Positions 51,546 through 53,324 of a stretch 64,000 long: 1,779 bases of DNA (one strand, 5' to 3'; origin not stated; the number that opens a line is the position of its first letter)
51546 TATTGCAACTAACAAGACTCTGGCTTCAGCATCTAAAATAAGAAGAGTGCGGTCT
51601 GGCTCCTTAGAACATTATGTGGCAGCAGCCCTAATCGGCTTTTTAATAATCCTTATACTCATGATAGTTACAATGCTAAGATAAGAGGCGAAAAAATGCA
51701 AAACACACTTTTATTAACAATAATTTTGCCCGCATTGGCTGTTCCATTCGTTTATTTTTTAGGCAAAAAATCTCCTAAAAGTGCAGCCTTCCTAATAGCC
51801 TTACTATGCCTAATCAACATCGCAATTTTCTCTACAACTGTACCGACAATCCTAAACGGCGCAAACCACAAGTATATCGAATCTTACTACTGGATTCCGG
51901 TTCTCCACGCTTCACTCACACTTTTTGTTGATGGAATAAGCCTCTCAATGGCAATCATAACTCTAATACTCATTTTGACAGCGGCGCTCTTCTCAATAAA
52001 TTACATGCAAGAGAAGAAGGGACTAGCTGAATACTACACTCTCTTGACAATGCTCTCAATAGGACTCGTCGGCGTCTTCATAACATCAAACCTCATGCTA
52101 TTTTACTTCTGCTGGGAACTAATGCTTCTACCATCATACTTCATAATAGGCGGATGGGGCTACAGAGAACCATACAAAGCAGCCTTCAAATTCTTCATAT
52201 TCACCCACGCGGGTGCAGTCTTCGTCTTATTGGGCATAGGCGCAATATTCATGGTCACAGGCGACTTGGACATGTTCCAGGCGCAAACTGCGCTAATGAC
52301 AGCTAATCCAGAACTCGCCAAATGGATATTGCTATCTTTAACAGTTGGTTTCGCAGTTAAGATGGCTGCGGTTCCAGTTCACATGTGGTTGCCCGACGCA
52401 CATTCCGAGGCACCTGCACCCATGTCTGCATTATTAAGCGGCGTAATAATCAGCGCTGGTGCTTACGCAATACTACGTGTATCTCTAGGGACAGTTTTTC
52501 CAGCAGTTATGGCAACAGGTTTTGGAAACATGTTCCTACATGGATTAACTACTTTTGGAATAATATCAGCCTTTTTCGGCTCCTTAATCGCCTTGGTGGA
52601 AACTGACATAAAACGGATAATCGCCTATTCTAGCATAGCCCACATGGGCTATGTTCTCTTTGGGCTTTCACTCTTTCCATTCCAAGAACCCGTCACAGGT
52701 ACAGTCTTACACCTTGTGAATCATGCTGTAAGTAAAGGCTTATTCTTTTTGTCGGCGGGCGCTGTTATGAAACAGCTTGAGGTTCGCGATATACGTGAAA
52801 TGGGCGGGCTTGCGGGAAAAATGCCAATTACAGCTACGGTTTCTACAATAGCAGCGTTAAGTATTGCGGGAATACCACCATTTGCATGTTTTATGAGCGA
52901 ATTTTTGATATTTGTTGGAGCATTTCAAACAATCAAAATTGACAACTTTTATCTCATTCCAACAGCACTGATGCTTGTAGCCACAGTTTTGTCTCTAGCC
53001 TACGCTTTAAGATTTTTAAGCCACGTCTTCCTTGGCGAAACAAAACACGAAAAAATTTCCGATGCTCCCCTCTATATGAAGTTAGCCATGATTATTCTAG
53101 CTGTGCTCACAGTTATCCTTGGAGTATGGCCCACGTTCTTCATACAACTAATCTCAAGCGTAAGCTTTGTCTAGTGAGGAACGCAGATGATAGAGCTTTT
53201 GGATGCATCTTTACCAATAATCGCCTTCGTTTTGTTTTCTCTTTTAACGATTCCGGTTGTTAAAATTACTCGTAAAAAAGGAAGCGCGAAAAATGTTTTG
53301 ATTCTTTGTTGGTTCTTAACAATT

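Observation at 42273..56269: Complex-I gene order (A-B-CD-H-I-J-K / L-M-N) combined with an intact [NiFe] active-site signature and an FrhB-type module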

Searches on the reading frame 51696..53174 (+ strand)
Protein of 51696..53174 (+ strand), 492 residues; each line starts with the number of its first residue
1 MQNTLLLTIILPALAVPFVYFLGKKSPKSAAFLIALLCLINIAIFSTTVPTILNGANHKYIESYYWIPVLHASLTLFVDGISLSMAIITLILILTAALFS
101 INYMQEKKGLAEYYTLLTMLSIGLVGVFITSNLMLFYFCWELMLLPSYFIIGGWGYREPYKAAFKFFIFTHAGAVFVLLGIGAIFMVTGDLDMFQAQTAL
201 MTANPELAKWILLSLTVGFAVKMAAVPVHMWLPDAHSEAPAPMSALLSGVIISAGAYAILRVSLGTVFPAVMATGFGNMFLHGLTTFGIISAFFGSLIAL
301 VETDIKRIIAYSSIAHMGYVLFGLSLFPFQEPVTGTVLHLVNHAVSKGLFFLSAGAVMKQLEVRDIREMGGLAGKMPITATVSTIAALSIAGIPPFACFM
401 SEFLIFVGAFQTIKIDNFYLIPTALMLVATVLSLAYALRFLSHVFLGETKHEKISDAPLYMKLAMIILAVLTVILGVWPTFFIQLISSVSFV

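Call 5: search_protein_families(library=pfam, proteins=[window:51696-53174:+], max_evalue=0.01)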
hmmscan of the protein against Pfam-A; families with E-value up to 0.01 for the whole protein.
window:51696-53174:+ (492 aa): 3 families
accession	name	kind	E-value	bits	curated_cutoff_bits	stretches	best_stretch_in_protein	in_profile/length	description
PF00361.26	Proton_antipo_M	-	7.6e-71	239.1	21.5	1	131-412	2-278/294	NADH:quinone oxidoreductase/Mrp antiporter, TM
PF00662.26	Proton_antipo_N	-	6.6e-06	26.4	24.5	1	66-114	1-51/51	NADH-Ubiquinone oxidoreductase (complex I), chain 5 N-terminus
PF00420.29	Oxidored_q2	-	0.0032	17.6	26.1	1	114-193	4-87/95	NADH-ubiquinone/plastoquinone oxidoreductase chain 4L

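Call 9: search_protein_families(library=ncbifam, proteins=[window:51696-53174:+], max_evalue=0.001)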
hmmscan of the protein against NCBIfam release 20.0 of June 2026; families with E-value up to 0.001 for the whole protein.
window:51696-53174:+ (492 aa): 75 families (the best 25 are shown)
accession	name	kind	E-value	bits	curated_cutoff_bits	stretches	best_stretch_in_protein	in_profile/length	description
TIGR01972.1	NDH_I_M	subfamily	1.9e-100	336.8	263.8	1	7-487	3-476/486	NADH-quinone oxidoreductase subunit M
NF006419.0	PRK08668.1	equivalog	1.4e-85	288.3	617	1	5-489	4-477/613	NADH dehydrogenase subunit M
NF005086.0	PRK06521.1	equivalog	6.5e-74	249.6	667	1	4-489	6-502/669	hydrogenase 4 subunit B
NF004500.0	PRK05846.1-4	equivalog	1.2e-73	248.6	550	1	5-487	7-496/525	NADH-quinone oxidoreductase subunit M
NF006240.0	PRK08376.1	subfamily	3.9e-73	247.1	662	1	9-484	14-497/521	putative monovalent cation/H+ antiporter subunit D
NF004499.0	PRK05846.1-3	equivalog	1.1e-71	242.1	585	1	3-487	5-478/502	NADH-quinone oxidoreductase subunit M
NF005060.0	PRK06473.1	equivalog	7.2e-70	236.1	747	1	8-484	5-472/500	NADH-quinone oxidoreductase subunit M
NF004498.0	PRK05846.1-1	equivalog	9.9e-70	235.8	614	1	43-484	45-487/509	NADH-quinone oxidoreductase subunit M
NF005141.0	PRK06590.1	equivalog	6.9e-69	233.4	556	1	2-478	2-467/615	NADH-quinone oxidoreductase subunit L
NF004501.0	PRK05846.1-5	subfamily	8e-69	232.7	598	1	4-487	6-477/492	NADH-quinone oxidoreductase subunit M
NF009212.0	PRK12561.1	subfamily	1e-67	229.1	645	1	6-486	10-488/531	NAD(P)H-quinone oxidoreductase subunit 4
NF004505.0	PRK05846.2-5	equivalog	4.4e-67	227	700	1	1-487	1-475/508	NADH-quinone oxidoreductase subunit M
NF009288.0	PRK12648.1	equivalog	1.2e-65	222.2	1104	1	4-485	2-477/954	monovalent cation/H+ antiporter subunit A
NF009285.0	PRK12645.1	equivalog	3.8e-65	220.6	1028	1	5-485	4-499/804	Na+/H+ antiporter subunit A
TIGR01974.1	NDH_I_L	subfamily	4.2e-65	220.8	407.5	1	5-482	3-482/630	NADH-quinone oxidoreductase subunit L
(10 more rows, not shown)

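Call 55: search_solved_structures(query=window:51696-53174:+, max_evalue=1e-40, show_alignments=2)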
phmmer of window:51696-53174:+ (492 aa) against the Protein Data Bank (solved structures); distinct sequences matched with E-value up to 1e-40: 18.
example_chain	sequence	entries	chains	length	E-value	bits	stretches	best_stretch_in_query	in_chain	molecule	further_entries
7p61_M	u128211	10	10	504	2.7e-59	204.7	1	65-482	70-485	NADH dehydrogenase I subunit M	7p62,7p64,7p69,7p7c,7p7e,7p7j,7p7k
3rko_M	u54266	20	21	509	2.8e-59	204.6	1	65-482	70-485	NADH-QUINONE OXIDOREDUCTASE SUBUNIT M | NADH dehydrogenase I subunit M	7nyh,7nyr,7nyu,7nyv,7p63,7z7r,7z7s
8qby_M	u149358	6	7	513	4.3e-55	190.8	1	3-482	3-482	NADH dehydrogenase subunit M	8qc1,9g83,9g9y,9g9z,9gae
7ar7_M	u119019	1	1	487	1.5e-53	185.8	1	44-486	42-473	NADH-ubiquinone oxidoreductase chain 4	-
7aqw_M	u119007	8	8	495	1.6e-53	185.7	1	44-486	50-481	NADH-ubiquinone oxidoreductase chain 4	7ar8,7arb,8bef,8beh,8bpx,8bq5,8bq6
7a23_M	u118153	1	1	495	2.9e-53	184.8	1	44-486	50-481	Nad4m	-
8e73_4M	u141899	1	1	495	3.5e-53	184.5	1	53-484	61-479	Nad4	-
6cfw_H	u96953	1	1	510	3.8e-53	184.4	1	8-480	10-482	Monovalent cation/H+ antiporter subunit D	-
7aqq_M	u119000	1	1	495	5.3e-53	184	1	44-486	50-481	NADH-ubiquinone oxidoreductase chain 4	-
6hum_D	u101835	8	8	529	1e-52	183.1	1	4-486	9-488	NAD(P)H-quinone oxidoreductase chain 4 1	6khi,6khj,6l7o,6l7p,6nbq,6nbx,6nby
7qru_A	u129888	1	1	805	4.4e-50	174.3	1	10-483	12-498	Na+/H+ antiporter subunit A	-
6tjv_D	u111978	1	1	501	1.3e-49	172.7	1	5-485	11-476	NADH dehydrogenase subunit 4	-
8e9g_M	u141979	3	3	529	8.3e-48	166.8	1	13-486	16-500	NADH-quinone oxidoreductase, M subunit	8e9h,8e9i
6u8y_X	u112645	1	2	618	4.6e-47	164.4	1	70-482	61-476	NADH dehydrogenase subunit M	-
6z16_A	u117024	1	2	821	4e-46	161.3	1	11-482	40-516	Multisubunit Na+/H+ antiporter, A subunit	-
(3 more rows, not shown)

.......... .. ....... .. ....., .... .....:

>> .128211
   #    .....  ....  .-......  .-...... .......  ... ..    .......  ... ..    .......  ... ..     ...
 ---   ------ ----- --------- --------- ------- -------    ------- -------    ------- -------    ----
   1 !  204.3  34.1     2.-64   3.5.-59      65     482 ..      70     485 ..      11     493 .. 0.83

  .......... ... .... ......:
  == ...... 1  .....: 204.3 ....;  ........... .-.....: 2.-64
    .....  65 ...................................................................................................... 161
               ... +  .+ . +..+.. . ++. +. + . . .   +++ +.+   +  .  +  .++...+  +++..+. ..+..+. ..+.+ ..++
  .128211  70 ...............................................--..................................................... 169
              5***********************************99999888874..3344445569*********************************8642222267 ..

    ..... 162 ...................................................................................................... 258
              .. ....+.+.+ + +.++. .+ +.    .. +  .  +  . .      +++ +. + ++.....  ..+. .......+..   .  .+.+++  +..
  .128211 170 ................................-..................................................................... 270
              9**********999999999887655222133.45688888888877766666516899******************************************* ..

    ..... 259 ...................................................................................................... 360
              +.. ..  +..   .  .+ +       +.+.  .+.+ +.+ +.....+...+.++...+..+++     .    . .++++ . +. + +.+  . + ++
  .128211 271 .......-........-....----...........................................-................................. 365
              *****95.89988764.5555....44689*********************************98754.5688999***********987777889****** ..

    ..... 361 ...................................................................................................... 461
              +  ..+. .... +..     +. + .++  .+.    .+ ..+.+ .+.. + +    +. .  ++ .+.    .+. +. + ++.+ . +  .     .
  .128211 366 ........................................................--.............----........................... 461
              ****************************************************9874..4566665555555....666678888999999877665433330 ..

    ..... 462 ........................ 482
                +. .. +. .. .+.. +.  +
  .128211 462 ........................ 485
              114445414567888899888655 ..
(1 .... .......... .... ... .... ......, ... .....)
